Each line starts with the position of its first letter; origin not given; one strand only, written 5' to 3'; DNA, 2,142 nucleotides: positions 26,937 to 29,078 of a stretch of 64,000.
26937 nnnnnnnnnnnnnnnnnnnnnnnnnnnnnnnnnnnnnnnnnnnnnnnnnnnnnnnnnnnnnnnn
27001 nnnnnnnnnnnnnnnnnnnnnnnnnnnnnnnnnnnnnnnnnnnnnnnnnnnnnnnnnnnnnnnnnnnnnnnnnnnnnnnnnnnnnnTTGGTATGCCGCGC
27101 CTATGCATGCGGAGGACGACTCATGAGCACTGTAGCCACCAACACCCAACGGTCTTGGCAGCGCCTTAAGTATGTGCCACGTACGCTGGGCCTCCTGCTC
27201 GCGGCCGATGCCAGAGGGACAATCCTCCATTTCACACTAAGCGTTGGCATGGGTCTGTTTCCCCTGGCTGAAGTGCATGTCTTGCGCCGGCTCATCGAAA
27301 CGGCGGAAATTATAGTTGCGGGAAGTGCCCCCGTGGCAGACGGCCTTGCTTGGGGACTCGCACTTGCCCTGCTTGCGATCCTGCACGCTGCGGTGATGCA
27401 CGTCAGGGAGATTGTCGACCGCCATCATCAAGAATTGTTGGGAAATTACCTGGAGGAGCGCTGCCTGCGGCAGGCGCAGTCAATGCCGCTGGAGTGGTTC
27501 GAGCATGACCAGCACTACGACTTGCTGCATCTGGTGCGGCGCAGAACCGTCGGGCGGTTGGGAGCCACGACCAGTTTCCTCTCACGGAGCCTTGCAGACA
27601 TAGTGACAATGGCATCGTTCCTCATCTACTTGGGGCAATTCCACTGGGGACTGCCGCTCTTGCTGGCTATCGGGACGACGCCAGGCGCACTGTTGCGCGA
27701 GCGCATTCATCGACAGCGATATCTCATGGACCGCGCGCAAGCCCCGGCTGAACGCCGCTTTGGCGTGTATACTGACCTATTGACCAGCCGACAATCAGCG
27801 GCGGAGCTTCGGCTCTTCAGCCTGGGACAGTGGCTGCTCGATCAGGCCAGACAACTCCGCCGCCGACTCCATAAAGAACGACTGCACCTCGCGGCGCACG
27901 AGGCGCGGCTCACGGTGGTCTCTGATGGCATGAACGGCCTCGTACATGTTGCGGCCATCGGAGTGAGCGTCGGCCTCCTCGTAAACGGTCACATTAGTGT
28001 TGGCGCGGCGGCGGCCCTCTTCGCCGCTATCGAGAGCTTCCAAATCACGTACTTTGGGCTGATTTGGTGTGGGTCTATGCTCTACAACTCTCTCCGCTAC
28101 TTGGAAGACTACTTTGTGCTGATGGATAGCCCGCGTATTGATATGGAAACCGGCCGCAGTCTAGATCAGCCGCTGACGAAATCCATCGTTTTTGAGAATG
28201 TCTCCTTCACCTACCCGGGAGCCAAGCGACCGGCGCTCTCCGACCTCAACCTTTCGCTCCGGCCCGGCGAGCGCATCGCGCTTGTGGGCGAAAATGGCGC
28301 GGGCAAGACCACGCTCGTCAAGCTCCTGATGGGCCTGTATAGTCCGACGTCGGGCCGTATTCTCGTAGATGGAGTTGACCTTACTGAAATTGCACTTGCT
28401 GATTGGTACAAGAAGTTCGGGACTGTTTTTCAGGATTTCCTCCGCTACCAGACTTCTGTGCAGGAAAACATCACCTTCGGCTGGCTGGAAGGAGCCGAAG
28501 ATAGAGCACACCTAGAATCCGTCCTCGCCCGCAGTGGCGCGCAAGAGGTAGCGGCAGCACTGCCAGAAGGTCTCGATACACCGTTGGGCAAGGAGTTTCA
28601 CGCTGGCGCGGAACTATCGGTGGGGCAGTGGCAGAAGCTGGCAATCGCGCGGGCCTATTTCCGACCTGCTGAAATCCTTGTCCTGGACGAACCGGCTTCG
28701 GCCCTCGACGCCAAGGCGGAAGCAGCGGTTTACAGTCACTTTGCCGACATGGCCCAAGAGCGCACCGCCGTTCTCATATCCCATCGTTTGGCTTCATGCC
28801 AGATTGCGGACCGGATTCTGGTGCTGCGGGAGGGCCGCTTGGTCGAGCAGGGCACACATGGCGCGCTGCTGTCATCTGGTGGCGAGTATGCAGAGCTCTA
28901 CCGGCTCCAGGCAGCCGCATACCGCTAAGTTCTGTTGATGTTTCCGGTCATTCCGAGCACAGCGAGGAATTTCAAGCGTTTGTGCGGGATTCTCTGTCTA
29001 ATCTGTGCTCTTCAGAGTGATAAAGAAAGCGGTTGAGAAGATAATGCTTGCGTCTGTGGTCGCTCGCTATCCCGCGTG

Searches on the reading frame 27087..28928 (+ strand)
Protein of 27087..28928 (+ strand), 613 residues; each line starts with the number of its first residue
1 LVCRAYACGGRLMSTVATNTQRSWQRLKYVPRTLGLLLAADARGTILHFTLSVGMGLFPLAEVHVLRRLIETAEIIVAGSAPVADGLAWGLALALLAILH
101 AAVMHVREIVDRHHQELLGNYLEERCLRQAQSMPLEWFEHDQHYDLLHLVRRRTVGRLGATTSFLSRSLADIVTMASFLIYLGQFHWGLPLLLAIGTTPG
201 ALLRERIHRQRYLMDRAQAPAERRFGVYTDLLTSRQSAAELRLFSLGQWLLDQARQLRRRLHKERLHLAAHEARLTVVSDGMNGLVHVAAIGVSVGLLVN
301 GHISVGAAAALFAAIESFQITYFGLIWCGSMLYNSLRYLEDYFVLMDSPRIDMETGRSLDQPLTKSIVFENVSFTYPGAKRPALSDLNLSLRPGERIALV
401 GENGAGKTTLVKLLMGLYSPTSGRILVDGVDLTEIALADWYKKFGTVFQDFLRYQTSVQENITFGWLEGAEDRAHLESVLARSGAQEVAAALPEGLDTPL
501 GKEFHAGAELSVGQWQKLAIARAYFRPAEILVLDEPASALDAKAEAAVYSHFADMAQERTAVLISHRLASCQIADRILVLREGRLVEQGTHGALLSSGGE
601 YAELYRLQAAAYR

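Call 66: search_protein_families(library=pfam, proteins=[window:27087-28928:+], max_evalue=0.001)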
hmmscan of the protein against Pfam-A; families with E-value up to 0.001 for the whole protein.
window:27087-28928:+ (613 aa): 3 families
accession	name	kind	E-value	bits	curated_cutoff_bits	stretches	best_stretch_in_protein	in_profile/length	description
PF00005.33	ABC_tran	-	4e-34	118.6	25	1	384-537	1-136/137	ABC transporter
PF13304.12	AAA_21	-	9.8e-06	26.3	27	0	398-414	3-19/304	AAA domain, putative AbiEii toxin, Type IV TA system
PF02463.25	SMC_N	-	0.00028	20.8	40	0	518-578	149-209/220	RecF/RecN/SMC N terminal domain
